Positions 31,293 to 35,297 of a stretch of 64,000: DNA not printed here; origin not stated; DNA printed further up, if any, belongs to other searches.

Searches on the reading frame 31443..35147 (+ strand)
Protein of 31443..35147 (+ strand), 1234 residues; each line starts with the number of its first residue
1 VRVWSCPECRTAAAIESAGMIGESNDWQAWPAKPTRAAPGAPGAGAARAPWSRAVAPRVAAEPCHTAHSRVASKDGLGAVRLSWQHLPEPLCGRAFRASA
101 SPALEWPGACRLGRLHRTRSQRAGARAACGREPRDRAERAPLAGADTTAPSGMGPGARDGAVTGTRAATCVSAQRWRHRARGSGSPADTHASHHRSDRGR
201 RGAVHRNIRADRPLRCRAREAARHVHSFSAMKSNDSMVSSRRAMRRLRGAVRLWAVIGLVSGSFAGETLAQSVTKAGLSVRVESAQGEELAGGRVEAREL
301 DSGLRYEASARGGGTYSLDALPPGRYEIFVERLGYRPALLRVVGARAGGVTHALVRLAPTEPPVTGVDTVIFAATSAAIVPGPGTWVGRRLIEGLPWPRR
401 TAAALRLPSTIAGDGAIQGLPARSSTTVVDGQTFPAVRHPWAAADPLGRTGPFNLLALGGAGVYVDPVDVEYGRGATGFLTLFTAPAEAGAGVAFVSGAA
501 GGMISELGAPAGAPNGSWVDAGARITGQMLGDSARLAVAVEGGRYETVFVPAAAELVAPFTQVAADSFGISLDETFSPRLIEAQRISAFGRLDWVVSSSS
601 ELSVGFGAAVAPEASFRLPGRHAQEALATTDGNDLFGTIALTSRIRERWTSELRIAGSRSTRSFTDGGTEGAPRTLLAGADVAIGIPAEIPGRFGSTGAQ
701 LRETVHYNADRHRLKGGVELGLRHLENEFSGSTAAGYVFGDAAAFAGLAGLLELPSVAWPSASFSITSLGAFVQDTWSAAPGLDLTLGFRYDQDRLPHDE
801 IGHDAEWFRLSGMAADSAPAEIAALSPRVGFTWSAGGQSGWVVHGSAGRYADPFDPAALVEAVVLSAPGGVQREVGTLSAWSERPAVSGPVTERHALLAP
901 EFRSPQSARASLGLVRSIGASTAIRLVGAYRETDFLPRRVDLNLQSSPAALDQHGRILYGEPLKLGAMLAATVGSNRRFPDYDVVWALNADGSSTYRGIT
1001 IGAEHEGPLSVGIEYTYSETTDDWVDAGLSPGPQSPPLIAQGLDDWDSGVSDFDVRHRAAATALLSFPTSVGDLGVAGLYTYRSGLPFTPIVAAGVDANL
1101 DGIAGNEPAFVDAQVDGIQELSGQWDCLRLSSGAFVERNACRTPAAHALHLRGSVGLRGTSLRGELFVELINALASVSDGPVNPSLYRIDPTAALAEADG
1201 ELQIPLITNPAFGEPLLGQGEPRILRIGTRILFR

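Call 46: search_protein_families(library=pfam, proteins=[window:31443-35147:+], max_evalue=0.00001)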
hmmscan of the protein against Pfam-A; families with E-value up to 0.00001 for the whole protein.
window:31443-35147:+ (1234 aa): 3 families
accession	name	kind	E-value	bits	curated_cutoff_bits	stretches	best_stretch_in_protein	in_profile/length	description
PF25183.1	OMP_b-brl_4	-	4.2e-34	118.5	30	1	588-1113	157-737/838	Outer membrane beta barrel domain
PF13620.12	CarboxypepD_reg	-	4e-10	40.3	32.3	1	278-356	2-80/82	Carboxypeptidase regulatory-like domain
PF00593.30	TonB_dep_Rec_b-barrel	-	5.5e-09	36.8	27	1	630-849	58-239/436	TonB dependent receptor-like, beta-barrel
